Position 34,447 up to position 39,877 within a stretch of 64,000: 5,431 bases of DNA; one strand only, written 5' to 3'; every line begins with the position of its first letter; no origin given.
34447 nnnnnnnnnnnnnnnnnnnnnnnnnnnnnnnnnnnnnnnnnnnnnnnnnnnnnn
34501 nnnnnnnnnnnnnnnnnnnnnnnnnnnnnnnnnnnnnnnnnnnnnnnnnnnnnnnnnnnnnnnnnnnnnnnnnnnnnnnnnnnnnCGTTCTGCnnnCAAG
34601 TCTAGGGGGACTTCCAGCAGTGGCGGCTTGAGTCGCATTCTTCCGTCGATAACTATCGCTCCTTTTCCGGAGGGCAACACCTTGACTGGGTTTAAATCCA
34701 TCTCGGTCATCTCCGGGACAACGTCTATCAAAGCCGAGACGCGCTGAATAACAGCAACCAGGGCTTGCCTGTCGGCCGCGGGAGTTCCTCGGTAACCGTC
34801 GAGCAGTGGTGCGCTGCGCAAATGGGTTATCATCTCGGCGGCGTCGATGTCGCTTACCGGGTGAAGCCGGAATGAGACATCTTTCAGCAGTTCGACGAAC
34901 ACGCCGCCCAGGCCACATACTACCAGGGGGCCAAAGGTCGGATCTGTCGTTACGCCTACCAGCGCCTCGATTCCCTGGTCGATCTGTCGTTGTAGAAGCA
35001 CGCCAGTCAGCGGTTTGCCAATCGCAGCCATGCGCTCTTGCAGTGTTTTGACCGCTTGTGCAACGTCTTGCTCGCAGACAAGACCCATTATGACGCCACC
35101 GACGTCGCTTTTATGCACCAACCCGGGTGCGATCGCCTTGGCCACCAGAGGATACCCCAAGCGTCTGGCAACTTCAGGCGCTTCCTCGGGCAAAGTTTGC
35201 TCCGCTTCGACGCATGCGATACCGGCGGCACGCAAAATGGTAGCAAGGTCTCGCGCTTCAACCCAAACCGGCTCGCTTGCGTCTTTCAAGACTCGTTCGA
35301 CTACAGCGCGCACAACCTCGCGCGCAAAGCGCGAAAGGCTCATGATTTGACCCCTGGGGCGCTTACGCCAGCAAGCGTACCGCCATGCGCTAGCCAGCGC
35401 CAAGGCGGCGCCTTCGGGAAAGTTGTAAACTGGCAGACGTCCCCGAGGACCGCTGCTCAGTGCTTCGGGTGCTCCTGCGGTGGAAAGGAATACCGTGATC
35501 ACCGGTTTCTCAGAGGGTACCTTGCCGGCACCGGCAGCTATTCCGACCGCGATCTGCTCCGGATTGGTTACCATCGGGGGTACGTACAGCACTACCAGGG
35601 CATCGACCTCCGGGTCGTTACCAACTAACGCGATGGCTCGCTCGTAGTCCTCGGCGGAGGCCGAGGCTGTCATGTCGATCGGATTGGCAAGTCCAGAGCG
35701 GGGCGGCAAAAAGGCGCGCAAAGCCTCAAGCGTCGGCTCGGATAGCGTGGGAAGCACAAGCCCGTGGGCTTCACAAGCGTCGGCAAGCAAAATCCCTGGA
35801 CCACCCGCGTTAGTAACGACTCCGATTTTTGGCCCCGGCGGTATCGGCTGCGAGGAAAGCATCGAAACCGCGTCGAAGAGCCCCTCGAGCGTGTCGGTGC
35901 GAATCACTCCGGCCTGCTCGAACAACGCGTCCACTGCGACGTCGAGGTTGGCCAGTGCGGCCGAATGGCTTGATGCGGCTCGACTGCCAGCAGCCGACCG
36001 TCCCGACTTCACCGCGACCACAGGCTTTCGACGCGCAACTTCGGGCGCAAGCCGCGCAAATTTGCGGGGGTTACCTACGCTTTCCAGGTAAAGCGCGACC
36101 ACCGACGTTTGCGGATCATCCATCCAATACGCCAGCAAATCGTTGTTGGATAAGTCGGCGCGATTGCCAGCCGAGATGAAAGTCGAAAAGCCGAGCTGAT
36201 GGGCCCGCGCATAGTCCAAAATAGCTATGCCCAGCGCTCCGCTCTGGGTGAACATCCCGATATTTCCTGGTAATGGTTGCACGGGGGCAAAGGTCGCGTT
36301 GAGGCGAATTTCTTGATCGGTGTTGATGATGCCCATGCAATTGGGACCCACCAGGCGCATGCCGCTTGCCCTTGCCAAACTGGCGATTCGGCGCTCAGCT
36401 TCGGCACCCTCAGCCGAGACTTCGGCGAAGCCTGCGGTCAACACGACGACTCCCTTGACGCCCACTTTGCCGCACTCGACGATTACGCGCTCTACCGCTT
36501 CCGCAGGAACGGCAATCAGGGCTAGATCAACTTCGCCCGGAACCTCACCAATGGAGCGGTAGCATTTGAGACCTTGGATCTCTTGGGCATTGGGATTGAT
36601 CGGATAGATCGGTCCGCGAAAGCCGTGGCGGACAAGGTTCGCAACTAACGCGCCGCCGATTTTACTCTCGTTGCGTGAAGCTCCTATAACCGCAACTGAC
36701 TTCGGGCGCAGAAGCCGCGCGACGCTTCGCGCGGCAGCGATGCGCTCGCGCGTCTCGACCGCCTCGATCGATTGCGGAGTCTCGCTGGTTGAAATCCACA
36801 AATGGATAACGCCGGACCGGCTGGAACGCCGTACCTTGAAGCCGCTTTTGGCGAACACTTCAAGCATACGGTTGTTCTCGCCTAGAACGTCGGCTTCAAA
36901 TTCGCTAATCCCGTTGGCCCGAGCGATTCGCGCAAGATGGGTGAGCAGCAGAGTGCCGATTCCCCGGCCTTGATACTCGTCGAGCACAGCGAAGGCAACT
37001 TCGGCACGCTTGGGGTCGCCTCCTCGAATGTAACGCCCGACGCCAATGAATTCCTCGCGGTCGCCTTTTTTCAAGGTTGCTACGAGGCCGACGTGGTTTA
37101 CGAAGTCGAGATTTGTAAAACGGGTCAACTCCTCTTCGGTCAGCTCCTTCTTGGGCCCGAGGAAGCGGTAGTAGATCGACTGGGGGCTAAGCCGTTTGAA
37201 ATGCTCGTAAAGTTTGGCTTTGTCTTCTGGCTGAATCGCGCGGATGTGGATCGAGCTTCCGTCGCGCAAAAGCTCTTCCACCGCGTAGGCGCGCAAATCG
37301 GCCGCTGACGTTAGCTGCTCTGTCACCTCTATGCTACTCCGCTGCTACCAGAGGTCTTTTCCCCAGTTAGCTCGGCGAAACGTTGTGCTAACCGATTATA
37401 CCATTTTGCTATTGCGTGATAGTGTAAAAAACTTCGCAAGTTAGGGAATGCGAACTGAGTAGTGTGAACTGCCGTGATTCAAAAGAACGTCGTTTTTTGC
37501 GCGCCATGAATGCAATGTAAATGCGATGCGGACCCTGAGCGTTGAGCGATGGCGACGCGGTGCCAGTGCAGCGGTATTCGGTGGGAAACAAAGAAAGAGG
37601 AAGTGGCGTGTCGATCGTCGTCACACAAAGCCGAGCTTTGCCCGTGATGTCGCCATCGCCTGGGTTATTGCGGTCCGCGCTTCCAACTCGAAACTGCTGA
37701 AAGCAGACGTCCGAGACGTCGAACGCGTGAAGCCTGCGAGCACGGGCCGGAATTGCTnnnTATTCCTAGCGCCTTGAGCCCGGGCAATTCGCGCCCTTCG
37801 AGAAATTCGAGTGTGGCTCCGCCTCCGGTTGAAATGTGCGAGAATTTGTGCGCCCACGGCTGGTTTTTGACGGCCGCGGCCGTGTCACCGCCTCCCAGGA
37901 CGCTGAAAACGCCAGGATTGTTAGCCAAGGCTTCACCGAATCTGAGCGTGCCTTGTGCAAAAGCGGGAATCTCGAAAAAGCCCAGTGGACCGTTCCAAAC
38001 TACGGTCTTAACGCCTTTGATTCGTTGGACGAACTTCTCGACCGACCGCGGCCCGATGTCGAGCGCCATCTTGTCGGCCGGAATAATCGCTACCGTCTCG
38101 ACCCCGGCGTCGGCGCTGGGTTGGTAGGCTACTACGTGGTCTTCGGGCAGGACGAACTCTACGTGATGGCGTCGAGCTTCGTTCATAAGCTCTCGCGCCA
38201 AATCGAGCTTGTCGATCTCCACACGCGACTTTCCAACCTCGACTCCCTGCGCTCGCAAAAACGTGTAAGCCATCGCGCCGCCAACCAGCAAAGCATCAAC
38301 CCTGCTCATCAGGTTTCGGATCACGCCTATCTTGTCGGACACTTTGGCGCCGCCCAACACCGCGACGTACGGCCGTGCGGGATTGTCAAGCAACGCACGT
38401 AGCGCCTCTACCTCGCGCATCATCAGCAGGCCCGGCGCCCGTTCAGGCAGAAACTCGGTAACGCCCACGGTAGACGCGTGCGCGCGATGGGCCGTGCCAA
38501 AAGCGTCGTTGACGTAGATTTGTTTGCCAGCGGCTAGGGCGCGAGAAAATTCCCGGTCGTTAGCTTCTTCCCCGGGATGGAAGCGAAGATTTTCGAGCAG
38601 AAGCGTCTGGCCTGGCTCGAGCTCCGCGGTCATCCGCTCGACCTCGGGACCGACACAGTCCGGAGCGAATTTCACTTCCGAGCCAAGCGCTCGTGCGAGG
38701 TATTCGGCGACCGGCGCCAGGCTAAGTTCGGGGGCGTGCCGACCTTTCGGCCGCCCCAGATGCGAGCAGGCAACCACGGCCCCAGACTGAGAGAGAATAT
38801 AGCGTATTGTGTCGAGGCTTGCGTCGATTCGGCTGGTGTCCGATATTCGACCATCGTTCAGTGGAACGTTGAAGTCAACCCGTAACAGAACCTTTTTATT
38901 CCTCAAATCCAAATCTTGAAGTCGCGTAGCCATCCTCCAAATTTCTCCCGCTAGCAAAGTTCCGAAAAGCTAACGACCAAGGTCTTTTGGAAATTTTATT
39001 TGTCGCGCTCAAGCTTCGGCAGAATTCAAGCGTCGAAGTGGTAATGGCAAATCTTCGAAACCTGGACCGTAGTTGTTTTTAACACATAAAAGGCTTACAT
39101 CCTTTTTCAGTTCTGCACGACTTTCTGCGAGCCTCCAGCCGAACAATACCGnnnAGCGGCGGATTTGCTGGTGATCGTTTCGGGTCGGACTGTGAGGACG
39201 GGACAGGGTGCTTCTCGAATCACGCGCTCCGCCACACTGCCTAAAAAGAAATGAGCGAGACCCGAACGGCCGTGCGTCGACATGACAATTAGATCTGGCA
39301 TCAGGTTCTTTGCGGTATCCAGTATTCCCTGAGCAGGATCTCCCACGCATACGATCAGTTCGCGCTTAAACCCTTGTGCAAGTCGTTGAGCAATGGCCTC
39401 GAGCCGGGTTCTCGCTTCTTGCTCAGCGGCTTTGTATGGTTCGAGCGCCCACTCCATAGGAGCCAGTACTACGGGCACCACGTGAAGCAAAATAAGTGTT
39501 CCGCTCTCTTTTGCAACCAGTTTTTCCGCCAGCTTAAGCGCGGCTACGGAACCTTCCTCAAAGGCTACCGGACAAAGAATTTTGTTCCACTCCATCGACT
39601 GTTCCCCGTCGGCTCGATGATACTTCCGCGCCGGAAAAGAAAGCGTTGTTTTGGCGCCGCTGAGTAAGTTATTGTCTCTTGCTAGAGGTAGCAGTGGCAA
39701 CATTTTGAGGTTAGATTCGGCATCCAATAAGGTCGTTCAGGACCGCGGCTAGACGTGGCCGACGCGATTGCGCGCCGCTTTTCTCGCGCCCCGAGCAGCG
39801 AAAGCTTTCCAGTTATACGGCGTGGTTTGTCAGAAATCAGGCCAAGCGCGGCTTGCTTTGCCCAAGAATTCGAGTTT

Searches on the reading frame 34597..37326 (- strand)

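Call 51: search_protein_families(library=pfam, max_evalue=0.00001, proteins=[window:34597-37326:-])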
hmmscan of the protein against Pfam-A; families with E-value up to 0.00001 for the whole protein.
window:34597-37326:- (910 aa): 8 families
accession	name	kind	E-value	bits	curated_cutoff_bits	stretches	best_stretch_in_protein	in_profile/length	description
PF13549.11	ATP-grasp_5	-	2.7e-59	200.7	27.6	1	688-899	9-221/221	ATP-grasp domain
PF13607.11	Succ_CoA_lig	-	2.9e-54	183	27.4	1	353-490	1-138/138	Succinyl-CoA ligase like flavodoxin domain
PF13380.12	CoA_binding_2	-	3e-26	92.6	22.8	1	209-335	1-115/116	CoA binding domain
PF02629.25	CoA_binding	-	1.8e-16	61.1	22.3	1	208-299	3-97/97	CoA binding domain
PF19045.5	Ligase_CoA_2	-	1.6e-14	54.7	23.7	1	503-611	3-114/162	Ligase-CoA domain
PF00583.31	Acetyltransf_1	-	1.9e-12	47.9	20.7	1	67-163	21-116/116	Acetyltransferase (GNAT) family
PF13302.13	Acetyltransf_3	-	1.2e-09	39.4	25.4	1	27-164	3-138/138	Acetyltransferase (GNAT) domain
PF13508.13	Acetyltransf_7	-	7.3e-08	33.1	27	1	91-164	12-83/84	Acetyltransferase (GNAT) domain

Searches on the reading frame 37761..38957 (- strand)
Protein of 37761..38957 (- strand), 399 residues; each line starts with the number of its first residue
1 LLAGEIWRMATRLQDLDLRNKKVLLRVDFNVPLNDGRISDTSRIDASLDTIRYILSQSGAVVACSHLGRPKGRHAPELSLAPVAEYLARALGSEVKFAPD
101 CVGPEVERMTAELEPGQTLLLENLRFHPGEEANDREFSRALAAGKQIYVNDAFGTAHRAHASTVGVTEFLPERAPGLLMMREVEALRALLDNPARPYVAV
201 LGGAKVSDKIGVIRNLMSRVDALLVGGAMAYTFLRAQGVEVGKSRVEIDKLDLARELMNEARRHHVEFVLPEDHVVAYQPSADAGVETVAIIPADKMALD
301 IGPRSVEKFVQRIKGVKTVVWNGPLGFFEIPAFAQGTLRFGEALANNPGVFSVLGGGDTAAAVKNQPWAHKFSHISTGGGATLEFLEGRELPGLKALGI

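Call 51: search_protein_families(library=pfam, max_evalue=0.00001, proteins=[window:37761-38957:-])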
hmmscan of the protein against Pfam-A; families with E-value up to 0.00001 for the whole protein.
window:37761-38957:- (399 aa): 1 family
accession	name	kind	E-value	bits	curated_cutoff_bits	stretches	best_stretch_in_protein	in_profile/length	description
PF00162.24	PGK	-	3.6e-150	500.6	27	1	13-389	1-379/379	Phosphoglycerate kinase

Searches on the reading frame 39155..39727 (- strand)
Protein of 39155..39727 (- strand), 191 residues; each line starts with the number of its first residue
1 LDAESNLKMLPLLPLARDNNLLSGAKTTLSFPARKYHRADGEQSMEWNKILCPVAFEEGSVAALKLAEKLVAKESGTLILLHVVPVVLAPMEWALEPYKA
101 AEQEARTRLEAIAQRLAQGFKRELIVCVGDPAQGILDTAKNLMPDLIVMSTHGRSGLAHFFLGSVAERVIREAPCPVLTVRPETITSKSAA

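Call 51: search_protein_families(library=pfam, max_evalue=0.00001, proteins=[window:39155-39727:-])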
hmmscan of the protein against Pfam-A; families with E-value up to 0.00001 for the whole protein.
window:39155-39727:- (191 aa): 1 family
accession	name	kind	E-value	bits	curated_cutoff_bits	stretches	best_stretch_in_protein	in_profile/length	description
PF00582.32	Usp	-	1.9e-32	113.2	24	1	47-181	2-141/141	Universal stress protein family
